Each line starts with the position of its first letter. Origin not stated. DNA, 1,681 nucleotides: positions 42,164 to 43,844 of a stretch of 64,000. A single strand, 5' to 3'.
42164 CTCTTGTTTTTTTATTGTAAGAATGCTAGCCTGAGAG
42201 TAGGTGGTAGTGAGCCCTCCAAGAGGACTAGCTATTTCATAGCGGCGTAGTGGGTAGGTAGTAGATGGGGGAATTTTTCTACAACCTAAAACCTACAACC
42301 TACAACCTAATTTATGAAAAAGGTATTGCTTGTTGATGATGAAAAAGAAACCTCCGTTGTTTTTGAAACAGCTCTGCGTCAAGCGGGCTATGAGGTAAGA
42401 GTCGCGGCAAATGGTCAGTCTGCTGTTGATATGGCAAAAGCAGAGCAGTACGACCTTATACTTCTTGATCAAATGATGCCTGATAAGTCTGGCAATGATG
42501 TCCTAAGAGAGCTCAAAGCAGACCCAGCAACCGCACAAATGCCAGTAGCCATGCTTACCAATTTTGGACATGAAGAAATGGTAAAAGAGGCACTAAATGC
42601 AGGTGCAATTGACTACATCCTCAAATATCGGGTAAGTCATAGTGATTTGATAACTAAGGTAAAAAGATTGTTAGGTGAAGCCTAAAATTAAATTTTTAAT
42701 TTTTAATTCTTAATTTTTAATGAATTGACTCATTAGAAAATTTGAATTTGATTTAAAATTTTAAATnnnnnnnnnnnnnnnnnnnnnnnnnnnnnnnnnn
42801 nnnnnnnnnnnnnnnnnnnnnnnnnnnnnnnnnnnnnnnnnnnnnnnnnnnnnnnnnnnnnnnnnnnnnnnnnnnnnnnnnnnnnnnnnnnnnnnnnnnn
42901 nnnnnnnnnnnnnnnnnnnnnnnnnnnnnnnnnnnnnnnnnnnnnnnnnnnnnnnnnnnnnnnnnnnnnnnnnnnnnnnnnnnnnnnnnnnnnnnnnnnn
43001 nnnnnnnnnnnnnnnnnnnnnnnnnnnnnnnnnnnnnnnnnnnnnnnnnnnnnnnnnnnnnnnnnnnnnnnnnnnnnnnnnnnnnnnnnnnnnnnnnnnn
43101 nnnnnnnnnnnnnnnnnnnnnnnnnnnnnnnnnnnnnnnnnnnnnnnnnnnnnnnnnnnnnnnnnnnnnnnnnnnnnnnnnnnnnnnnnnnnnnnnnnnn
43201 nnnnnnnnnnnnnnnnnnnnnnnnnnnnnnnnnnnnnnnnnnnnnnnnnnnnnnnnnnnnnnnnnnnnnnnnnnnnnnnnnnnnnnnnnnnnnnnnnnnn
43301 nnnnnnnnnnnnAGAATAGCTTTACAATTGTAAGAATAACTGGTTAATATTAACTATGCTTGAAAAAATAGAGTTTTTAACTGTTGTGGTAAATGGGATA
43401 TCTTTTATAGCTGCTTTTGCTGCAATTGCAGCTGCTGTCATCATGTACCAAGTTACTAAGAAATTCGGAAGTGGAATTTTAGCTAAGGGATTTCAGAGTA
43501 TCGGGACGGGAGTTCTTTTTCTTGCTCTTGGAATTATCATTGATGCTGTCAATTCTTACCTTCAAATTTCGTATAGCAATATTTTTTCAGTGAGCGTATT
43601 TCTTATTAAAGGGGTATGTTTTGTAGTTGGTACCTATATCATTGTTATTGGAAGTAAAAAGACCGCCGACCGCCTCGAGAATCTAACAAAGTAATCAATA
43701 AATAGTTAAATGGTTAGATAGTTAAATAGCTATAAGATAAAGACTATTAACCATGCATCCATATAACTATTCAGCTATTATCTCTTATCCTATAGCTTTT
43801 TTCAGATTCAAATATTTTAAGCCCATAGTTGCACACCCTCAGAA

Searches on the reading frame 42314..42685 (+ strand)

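Call 34: search_protein_families(library=pfam, max_evalue=0.001, proteins=[window:42314-42685:+])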
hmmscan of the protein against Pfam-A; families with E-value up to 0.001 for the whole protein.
window:42314-42685:+ (123 aa): 3 families
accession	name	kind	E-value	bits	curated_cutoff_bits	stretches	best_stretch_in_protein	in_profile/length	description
PF00072.30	Response_reg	-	2.4e-26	92.5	30.2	1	4-116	1-110/111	Response regulator receiver domain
PF23198.2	PDE8A_N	-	5.3e-05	23.6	29.6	1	3-72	11-82/147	PDE8A-like, N-terminal domain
PF13378.12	MR_MLE_C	-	0.00083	19.6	29.4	1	26-118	45-138/219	Enolase C-terminal domain-like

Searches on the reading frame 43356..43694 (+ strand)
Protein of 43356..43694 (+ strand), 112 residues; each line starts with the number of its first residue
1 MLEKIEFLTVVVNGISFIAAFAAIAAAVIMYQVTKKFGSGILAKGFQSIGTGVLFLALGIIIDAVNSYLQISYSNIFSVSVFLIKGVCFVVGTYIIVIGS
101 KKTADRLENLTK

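Call 34: search_protein_families(library=pfam, max_evalue=0.001, proteins=[window:43356-43694:+])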
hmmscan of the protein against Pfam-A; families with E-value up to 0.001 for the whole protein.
window:43356-43694:+ (112 aa): 0 families

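Call 96: find_encoding_contigs(protein=window:43356-43694:+, flank=10000, max_places=10)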
Protein window:43356-43694:+ (112 aa): 21 contigs read that carry it; 10 places shown.
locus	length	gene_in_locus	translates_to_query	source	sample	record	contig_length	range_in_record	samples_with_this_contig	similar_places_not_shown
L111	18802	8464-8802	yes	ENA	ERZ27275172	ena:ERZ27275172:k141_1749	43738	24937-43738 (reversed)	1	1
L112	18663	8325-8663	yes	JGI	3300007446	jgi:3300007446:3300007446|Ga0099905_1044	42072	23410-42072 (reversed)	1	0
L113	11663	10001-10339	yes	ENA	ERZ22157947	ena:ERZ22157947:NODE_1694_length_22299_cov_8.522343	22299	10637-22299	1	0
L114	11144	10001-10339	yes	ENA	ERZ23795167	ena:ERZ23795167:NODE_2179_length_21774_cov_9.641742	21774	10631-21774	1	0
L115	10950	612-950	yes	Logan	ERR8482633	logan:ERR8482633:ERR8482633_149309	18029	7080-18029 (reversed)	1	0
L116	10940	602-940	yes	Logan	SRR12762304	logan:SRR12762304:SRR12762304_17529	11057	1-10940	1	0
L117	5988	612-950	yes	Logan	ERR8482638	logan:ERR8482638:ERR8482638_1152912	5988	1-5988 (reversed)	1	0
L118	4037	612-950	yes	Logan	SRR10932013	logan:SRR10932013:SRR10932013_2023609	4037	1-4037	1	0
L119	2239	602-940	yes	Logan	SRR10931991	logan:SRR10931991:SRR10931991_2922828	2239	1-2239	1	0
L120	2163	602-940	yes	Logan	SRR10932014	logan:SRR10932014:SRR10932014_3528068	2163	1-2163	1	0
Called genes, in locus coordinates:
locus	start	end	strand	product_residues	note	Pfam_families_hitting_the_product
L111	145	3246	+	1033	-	PF00133:tRNA-synt_1, PF09334:tRNA-synt_1g, PF00561:Abhydrolase_1 (weak), PF06821:Ser_hydrolase, PF13603:tRNA-synt_1_2, PF00133:tRNA-synt_1, PF09334:tRNA-synt_1g, PF08264:Anticodon_1, +1 more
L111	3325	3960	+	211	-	PF10531:SLBB, PF12836:HHH_3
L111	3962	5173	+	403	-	PF03772:Competence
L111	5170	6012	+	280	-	PF00753:Lactamase_B (faint)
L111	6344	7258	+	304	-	-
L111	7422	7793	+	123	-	PF00072:Response_reg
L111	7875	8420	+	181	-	-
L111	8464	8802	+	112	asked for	-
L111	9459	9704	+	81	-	-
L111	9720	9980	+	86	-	-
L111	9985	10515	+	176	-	PF08010:Phage_30_3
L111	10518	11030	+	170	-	-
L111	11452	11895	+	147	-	-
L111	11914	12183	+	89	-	-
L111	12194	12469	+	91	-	-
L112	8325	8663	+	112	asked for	-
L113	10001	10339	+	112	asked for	-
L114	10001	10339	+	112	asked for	-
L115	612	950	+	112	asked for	-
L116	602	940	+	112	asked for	-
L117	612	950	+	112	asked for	-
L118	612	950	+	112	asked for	-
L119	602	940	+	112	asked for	-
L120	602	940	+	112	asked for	-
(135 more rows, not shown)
